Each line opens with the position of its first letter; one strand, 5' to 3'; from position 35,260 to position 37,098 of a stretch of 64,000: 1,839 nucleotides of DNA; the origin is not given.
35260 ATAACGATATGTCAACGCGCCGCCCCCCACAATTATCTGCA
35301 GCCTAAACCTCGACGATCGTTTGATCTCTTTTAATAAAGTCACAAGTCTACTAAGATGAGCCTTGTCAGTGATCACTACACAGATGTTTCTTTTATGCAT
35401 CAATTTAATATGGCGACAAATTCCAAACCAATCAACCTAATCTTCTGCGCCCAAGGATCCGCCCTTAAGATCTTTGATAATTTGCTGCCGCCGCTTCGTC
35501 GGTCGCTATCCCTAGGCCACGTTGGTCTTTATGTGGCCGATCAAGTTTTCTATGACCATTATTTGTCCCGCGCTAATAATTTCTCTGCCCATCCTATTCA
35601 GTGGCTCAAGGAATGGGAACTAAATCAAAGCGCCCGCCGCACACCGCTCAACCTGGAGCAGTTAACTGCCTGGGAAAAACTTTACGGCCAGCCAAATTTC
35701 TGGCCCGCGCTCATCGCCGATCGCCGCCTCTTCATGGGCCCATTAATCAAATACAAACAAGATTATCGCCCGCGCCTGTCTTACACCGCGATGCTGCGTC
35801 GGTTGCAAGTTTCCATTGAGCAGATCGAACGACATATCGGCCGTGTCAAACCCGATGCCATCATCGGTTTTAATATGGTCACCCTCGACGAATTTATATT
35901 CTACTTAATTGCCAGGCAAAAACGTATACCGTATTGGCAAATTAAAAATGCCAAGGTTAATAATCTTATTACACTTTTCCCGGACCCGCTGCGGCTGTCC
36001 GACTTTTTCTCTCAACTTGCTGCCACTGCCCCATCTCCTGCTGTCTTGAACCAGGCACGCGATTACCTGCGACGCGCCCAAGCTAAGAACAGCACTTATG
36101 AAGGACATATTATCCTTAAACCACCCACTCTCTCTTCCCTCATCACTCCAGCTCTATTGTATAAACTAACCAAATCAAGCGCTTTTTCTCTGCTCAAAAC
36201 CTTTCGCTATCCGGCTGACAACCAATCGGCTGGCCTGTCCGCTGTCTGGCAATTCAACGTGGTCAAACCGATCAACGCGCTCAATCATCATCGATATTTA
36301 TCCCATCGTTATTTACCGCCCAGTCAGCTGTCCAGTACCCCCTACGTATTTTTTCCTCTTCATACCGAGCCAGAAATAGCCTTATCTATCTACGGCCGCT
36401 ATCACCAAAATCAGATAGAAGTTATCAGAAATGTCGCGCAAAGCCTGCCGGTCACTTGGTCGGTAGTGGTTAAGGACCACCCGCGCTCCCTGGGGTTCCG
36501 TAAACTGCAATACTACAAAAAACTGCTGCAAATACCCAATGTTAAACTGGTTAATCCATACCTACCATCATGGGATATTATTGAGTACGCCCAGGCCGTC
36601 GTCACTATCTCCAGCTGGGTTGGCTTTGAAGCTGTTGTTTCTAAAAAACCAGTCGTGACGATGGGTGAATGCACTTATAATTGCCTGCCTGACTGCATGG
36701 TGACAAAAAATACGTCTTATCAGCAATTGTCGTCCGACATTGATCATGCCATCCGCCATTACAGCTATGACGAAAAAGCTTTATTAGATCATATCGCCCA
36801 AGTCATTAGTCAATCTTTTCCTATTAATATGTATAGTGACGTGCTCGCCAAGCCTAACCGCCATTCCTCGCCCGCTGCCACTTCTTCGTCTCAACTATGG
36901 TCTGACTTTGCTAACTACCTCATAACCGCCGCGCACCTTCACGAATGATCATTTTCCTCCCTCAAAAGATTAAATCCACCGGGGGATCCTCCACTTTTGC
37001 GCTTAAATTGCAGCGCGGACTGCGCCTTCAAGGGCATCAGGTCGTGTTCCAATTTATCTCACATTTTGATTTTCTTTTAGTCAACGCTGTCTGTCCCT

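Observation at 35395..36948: KpsS/KpsC-family (Capsule_synth) protein head-to-head with the neu operon but without kpsFU or kpsMT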

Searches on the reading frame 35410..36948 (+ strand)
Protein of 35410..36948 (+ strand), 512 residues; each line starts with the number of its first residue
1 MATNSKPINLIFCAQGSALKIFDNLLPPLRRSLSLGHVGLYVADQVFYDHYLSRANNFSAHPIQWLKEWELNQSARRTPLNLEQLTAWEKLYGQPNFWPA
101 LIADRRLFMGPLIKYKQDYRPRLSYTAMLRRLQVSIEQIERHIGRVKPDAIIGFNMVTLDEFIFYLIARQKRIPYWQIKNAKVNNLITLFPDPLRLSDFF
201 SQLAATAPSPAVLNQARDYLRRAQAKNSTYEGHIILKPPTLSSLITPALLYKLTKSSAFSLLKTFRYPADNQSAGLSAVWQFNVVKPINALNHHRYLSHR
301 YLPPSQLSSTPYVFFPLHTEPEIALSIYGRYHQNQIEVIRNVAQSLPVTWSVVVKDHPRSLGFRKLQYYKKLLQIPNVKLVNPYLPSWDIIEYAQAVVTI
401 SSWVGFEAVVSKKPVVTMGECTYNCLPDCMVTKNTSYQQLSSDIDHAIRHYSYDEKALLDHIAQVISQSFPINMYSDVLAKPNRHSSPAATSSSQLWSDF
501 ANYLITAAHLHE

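Call 5: search_protein_families(library=pfam, proteins=[window:35410-36948:+], max_evalue=0.01)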
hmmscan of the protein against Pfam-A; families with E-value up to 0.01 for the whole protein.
window:35410-36948:+ (512 aa): 1 family
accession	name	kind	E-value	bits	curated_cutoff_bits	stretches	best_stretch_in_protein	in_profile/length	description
PF05159.20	Capsule_synth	-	1.3e-12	48.3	20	1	306-425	141-268/310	Capsule polysaccharide biosynthesis protein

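Call 6: search_protein_families(library=ncbifam, proteins=[window:35410-36948:+], max_evalue=0.01)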
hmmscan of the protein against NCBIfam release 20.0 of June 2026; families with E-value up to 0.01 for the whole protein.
window:35410-36948:+ (512 aa): 1 family
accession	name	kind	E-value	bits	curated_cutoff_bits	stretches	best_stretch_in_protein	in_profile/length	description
NF046086.1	BFO_1060_trans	domain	0.00011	21.4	200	1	335-452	207-322/365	BFO_1060 family glycosyltransferase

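Call 10: find_homologous_proteins(query=window:35410-36948:+)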
Query window:35410-36948:+ (512 aa): 219 proteins with E <= 0.001 among 8000 candidates; the best 120 are listed.
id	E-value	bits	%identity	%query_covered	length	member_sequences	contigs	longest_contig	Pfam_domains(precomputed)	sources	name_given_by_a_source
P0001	0.0e+0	1169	100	100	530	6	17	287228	PF05159.21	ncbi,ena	-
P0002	1.0e-245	834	72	99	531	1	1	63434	PF05159.21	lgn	-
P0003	8.1e-245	831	71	100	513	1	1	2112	PF05159.21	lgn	-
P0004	5.5e-243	825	71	99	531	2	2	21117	PF05159.21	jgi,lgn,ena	jgi:hypothetical protein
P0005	7.4e-241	818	70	99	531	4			PF05159.21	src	-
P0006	1.7e-239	814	71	99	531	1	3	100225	PF05159.21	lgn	-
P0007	3.3e-221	753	65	99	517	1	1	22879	PF05159.21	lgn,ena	-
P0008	4.2e-212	723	64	98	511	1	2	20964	PF05159.21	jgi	-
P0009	7.8e-201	686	60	98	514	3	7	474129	PF05159.21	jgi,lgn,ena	jgi:hypothetical protein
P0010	2.9e-128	447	43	95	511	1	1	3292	PF05159.21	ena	-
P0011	1.7e-120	421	47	83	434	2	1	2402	PF05159.21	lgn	-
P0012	2.1e-99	352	55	53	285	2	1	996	PF05159.21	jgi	-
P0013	3.9e-99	351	38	95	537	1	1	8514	PF05159.21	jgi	jgi:hypothetical protein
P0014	2.1e-97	345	33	97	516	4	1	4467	PF05159.21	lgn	-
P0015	1.7e-95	339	36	95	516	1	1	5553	PF05159.21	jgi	jgi:hypothetical protein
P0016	7.5e-95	337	35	94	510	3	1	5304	PF05159.21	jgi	jgi:hypothetical protein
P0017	8.7e-94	333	36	94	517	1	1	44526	PF05159.21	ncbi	ncbi:hypothetical protein ACFL1T_00480 [Chlamydiota bacterium]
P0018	2.5e-93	332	35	97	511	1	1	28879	PF05159.21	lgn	-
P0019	1.2e-91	326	37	97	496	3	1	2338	PF05159.21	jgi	-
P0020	7.8e-91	323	35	97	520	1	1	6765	PF05159.21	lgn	-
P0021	9.4e-91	323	34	98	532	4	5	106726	PF05159.21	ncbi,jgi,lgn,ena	-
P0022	1.0e-89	320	36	93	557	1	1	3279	PF05159.21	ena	-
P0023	1.9e-89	319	39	95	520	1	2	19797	PF05159.21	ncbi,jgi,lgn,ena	jgi:hypothetical protein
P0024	7.9e-87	310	36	93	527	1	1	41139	PF05159.21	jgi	-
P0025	1.6e-86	309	34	93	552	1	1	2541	PF05159.21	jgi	jgi:hypothetical protein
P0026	7.6e-86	307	35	98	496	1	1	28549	PF05159.21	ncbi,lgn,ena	-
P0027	1.4e-85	306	33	97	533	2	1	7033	PF05159.21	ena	-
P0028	2.9e-85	305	34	93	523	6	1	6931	PF05159.21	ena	-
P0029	3.1e-85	305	35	98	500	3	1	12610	PF05159.21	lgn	-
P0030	3.4e-85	305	35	95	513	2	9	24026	PF05159.21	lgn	-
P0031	1.5e-84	303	34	95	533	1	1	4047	PF05159.21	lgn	-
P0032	2.1e-84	302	35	92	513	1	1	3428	PF05159.21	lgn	-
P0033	3.2e-83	298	35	93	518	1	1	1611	PF05159.21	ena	-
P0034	3.5e-83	298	35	96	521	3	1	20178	PF05159.21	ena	-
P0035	3.2e-82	295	31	95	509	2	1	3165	PF05159.21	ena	-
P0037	9.8e-81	290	34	96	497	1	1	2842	PF05159.21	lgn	-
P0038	1.2e-80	290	34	99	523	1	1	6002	PF05159.21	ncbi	-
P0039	1.4e-80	290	34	96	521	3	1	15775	PF05159.21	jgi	jgi:Capsule polysaccharide biosynthesis protein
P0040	2.9e-80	289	33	95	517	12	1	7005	PF05159.21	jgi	jgi:hypothetical protein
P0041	9.3e-80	287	34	96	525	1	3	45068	PF05159.21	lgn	-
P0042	9.5e-80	287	33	98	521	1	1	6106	PF05159.21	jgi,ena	-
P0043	4.6e-79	285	34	97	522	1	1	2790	PF05159.21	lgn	-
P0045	8.3e-79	284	34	97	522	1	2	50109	PF05159.21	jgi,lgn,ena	jgi:hypothetical protein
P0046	1.2e-78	283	33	90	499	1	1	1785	PF05159.21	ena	-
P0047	1.3e-78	283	33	95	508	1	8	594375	PF05159.21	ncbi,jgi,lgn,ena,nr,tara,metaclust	ncbi:MAG: hypothetical protein CMP91_12465 [Gammaproteobacteria bacterium]|nr:hypothetical protein [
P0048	2.1e-78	282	33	96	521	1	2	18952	PF05159.21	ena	-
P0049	2.2e-78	282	35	93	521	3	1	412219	PF05159.21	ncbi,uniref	ncbi:MAG: hypothetical protein ACK4FK_05650 [Ferrovibrio sp.]|uniref:capsular polysaccharide export 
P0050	2.4e-78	282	32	93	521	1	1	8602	PF05159.21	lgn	-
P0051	2.6e-78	282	35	96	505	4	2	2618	PF05159.21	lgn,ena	-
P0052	4.9e-78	281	33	97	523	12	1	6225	PF05159.21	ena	-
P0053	5.9e-78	281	33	96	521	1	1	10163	PF05159.21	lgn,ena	-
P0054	7.3e-78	281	33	97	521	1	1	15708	PF05159.21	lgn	-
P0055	7.5e-78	281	33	96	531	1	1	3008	PF05159.21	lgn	-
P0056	1.2e-77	280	33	96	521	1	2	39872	PF05159.21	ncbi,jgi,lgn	jgi:hypothetical protein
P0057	2.1e-77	279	33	99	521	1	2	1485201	PF05159.21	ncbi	ncbi:MAG: hypothetical protein K6L80_04715 [Agarilytica sp.]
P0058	3.0e-77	279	33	97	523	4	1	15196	PF05159.21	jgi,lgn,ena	-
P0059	3.2e-77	279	33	98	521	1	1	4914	PF05159.21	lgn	-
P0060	3.3e-77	278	33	96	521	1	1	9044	PF05159.21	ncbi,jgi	jgi:hypothetical protein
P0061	3.5e-77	278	34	96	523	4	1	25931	PF05159.21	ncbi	-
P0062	4.5e-77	278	34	98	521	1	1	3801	PF05159.21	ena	-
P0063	4.6e-77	278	32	98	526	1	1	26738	PF05159.21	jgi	jgi:hypothetical protein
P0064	4.8e-77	278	33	96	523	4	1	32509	PF05159.21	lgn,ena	-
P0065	5.2e-77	278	33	96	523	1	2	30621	PF05159.21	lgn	-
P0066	5.6e-77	278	33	97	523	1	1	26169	PF05159.21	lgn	-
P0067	7.4e-77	277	33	97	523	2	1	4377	PF05159.21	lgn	-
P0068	9.3e-77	277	33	96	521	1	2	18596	PF05159.21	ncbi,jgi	jgi:hypothetical protein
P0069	1.7e-76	276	33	97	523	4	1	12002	PF05159.21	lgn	-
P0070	1.8e-76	276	33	97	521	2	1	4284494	PF05159.21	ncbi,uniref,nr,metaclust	ncbi:capsule polysaccharide biosynthesis domain-containing protein [Rhizobium etli]|uniref:capsular 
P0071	2.0e-76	276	34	93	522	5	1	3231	PF05159.21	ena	-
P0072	2.4e-76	276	33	94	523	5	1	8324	PF05159.21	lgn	-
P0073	2.5e-76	276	33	96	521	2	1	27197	PF05159.21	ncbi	-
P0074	2.8e-76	275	34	94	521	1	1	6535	PF05159.21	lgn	-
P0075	3.1e-76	275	32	98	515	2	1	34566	PF05159.21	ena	-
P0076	3.5e-76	275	34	98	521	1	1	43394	PF05159.21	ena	-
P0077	3.5e-76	275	33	98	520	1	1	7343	PF05159.21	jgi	-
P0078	3.6e-76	275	34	96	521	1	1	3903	PF05159.21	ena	-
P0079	3.6e-76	275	32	96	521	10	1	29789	PF05159.21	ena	-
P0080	4.1e-76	275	32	95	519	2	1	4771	PF05159.21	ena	-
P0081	4.8e-76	275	32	96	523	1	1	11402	PF05159.21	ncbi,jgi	jgi:hypothetical protein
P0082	5.3e-76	274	34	96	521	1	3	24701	PF05159.21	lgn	-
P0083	5.4e-76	274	33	98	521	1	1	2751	PF05159.21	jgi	jgi:hypothetical protein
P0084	5.6e-76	274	33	95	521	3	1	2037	PF05159.21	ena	-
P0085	6.0e-76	274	31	97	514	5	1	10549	PF05159.21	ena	-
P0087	6.9e-76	274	33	97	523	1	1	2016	PF05159.21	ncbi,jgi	jgi:hypothetical protein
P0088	7.6e-76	274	35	93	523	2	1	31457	PF05159.21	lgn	-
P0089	7.9e-76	274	36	94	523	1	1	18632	PF05159.21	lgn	-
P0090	8.6e-76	274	33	97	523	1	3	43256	PF05159.21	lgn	-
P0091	1.3e-75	273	33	96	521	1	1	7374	PF05159.21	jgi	jgi:hypothetical protein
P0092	1.3e-75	273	33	96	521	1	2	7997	PF05159.21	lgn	-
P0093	1.4e-75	273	33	94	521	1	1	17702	PF05159.21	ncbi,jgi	jgi:hypothetical protein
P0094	1.6e-75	273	34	97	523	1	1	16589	PF05159.21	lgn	-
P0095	2.0e-75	273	32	96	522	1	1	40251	PF05159.21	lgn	-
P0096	2.3e-75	272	31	97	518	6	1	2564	PF05159.21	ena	-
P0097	2.5e-75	272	32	97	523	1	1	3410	PF05159.21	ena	-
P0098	3.6e-75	272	33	97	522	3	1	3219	PF05159.21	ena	-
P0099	3.8e-75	272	33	96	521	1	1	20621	PF05159.21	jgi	jgi:hypothetical protein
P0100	4.4e-75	271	32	93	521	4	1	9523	PF05159.21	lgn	-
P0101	5.0e-75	271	32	97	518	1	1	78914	PF05159.21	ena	-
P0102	5.5e-75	271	33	97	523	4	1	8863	PF05159.21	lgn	-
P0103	5.5e-75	271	35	93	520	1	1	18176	PF05159.21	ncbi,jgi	jgi:hypothetical protein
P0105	6.5e-75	271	33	97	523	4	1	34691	PF05159.21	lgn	-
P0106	7.2e-75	271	32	98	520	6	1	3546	PF05159.21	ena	-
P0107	7.2e-75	271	34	98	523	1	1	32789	PF05159.21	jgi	jgi:hypothetical protein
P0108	8.4e-75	271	34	94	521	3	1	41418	PF05159.21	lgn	-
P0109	1.0e-74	270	32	96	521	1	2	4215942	PF05159.21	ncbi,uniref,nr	ncbi:capsular polysaccharide export protein, LipB/KpsS family [Ferribacterium limneticum]|uniref:cap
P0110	1.1e-74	270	34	96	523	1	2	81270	PF05159.21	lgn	-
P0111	1.2e-74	270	32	96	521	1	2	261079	PF05159.21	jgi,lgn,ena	-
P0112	1.7e-74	270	32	96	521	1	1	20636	PF05159.21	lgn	-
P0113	2.3e-74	269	33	94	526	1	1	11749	PF05159.21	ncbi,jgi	jgi:hypothetical protein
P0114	2.5e-74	269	32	97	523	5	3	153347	PF05159.21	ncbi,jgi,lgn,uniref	ncbi:hypothetical protein [Limnohabitans sp.]|uniref:capsular polysaccharide export protein, LipB/Kp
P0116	2.9e-74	269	32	98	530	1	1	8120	PF05159.21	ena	-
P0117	4.5e-74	268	35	93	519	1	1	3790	PF05159.21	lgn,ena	-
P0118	4.5e-74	268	34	97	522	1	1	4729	PF05159.21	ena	-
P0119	4.9e-74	268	31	95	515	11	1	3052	PF05159.21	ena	-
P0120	5.4e-74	268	33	97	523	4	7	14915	PF05159.21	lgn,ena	-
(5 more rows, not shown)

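Call 11: search_solved_structures(query=window:35410-36948:+, max_evalue=10, show_alignments=3)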
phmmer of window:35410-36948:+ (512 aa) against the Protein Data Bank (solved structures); distinct sequences matched with E-value up to 10: 9.
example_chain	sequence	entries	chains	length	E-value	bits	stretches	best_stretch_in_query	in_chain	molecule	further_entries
6mgd_A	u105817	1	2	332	3.1e-07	32.7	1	310-422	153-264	Capsular polysaccharide export system protein KpsC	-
8fuw_A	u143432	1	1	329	0.0024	19.9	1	341-423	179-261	Capsule polysaccharide export protein KpsC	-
8fux_A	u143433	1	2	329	0.0024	19.9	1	341-423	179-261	Capsule polysaccharide export protein KpsC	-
6mgc_A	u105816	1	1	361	0.0025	19.9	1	337-423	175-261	Capsule polysaccharide export protein KpsC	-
6mgb_A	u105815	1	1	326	0.048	15.6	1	352-420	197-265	Capsular polysaccharide export system protein KpsC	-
8cse_A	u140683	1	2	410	0.31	12.9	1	301-428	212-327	N-acetyl glucosaminyl transferase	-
5fa0_A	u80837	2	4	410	0.32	12.9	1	301-428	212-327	Putative N-acetyl glucosaminyl transferase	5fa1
8csb_A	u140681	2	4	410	0.48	12.3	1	380-428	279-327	N-acetyl glucosaminyl transferase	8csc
8csd_A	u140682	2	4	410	0.79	11.6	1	386-428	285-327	N-acetyl glucosaminyl transferase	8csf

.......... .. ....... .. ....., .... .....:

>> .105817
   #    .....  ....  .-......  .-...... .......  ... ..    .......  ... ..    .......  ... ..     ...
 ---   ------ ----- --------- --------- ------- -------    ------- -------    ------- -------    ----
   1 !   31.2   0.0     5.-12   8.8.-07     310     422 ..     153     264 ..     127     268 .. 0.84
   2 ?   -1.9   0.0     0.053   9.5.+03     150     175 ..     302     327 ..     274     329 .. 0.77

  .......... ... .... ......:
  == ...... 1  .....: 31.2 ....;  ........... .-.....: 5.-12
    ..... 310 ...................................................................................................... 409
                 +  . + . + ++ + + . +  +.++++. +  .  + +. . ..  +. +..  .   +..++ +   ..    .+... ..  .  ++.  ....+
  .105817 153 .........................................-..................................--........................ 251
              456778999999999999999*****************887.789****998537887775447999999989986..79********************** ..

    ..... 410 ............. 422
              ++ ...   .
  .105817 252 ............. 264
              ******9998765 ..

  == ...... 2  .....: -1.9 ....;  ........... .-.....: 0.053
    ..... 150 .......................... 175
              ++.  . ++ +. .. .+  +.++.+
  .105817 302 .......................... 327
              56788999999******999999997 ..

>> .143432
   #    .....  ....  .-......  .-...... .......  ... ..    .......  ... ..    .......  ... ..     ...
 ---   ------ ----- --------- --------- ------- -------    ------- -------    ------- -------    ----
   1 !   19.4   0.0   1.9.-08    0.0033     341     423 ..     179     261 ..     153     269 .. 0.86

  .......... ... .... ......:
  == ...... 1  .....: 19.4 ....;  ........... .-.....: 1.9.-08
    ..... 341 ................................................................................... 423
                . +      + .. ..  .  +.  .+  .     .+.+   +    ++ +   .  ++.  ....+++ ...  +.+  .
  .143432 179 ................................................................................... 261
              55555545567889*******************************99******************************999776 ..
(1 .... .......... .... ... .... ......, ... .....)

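Call 12: list_cluster_members(proteins=[P0001, P0009, P0021])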
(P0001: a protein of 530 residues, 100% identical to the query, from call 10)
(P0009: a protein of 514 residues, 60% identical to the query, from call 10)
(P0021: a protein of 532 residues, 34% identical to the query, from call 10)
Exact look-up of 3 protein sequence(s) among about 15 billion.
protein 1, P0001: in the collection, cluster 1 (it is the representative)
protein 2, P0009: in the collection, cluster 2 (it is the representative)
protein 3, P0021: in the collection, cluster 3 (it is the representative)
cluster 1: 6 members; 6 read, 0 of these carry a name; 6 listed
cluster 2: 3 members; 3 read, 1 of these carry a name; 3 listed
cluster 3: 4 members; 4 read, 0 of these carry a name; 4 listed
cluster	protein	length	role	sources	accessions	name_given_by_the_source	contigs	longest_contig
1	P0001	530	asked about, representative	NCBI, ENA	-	-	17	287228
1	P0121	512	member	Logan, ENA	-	-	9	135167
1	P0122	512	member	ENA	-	-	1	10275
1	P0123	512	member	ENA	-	-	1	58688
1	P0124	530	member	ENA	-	-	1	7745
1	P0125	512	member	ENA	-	-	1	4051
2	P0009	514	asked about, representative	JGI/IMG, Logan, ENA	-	hypothetical protein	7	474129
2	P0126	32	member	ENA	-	-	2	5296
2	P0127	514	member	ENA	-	-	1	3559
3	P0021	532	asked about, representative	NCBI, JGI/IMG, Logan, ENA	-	-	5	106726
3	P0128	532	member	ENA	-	-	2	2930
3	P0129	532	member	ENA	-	-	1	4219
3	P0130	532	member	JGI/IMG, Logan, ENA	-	-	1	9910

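Call 15: find_encoding_contigs(protein=P0001, flank=10000, max_places=4)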
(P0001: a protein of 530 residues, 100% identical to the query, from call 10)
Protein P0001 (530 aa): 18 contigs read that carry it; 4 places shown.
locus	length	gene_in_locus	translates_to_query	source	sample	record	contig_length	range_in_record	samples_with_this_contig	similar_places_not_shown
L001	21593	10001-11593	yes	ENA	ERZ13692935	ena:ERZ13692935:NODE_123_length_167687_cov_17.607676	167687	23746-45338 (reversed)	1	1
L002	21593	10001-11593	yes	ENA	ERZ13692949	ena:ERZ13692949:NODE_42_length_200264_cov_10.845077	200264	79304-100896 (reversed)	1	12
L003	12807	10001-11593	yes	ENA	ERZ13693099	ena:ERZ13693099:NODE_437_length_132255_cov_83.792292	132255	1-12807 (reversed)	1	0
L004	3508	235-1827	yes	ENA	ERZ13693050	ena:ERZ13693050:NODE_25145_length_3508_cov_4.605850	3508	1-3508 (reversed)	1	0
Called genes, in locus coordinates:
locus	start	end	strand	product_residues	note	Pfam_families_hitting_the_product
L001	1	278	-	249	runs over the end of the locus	PF00535:Glycos_transf_2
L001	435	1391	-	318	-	PF01370:Epimerase, PF04321:RmlD_sub_bind, PF16363:GDP_Man_Dehyd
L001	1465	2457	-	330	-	PF13489:Methyltransf_23, PF08241:Methyltransf_11 (weak)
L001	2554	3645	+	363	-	-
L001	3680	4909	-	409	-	-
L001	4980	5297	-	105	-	-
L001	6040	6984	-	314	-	PF00389:2-Hacid_dh, PF02826:2-Hacid_dh_C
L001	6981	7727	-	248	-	PF02348:CTP_transf_3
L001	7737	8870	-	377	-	PF03102:NeuB, PF08666:SAF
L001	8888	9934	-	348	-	PF02350:Epimerase_2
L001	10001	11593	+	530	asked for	PF05159:Capsule_synth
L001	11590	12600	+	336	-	PF00534:Glycos_transf_1, PF13692:Glyco_trans_1_4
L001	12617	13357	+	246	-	PF13489:Methyltransf_23, PF08241:Methyltransf_11, PF08242:Methyltransf_12 (weak), PF13649:Methyltransf_25 (faint), PF13847:Methyltransf_31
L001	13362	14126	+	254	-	PF13489:Methyltransf_23, PF03848:TehB (weak), PF05175:MTS (weak), PF05401:NodS (weak), PF13649:Methyltransf_25, PF13847:Methyltransf_31, PF08241:Methyltransf_11, PF08242:Methyltransf_12, +1 more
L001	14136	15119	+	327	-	PF01370:Epimerase, PF04321:RmlD_sub_bind, PF16363:GDP_Man_Dehyd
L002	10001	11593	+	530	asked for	PF05159:Capsule_synth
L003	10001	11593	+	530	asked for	PF05159:Capsule_synth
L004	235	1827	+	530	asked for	PF05159:Capsule_synth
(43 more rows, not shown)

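Call 19: find_encoding_contigs(protein=P0070, flank=10000, max_places=2)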
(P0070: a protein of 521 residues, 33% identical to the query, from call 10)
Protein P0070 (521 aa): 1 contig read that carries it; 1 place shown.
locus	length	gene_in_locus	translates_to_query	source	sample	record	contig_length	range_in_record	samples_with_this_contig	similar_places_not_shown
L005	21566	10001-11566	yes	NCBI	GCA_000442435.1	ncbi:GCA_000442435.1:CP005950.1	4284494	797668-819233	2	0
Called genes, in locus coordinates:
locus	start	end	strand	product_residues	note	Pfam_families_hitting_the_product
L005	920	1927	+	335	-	PF01073:3Beta_HSD, PF01370:Epimerase, PF02719:Polysacc_synt_2, PF04321:RmlD_sub_bind, PF13460:NAD_binding_10 (faint), PF16363:GDP_Man_Dehyd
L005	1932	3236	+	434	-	PF03446:NAD_binding_2 (faint), PF03721:UDPG_MGDP_dh_N, PF00984:UDPG_MGDP_dh, PF03720:UDPG_MGDP_dh_C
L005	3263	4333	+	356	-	PF03102:NeuB, PF08666:SAF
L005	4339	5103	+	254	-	PF13578:Methyltransf_24 (weak)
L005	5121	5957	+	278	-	PF01370:Epimerase, PF04321:RmlD_sub_bind, PF16363:GDP_Man_Dehyd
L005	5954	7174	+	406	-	PF02350:Epimerase_2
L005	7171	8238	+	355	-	PF00571:CBS (faint), PF00483:NTP_transferase, PF12804:NTP_transf_3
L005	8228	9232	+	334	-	PF00106:adh_short (faint), PF01370:Epimerase, PF02719:Polysacc_synt_2, PF04321:RmlD_sub_bind, PF01073:3Beta_HSD, PF07993:NAD_binding_4, PF13460:NAD_binding_10, PF16363:GDP_Man_Dehyd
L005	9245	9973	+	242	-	PF02348:CTP_transf_3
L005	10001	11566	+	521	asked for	PF05159:Capsule_synth (weak)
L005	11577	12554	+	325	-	PF00534:Glycos_transf_1 (faint), PF13692:Glyco_trans_1_4 (weak)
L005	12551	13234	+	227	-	PF13489:Methyltransf_23, PF08241:Methyltransf_11, PF08242:Methyltransf_12 (weak), PF13649:Methyltransf_25 (weak), PF13847:Methyltransf_31 (weak)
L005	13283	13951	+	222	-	PF13489:Methyltransf_23, PF13847:Methyltransf_31, PF08241:Methyltransf_11, PF08242:Methyltransf_12, PF13649:Methyltransf_25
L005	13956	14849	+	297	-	PF13489:Methyltransf_23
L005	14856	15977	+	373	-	PF01757:Acyl_transf_3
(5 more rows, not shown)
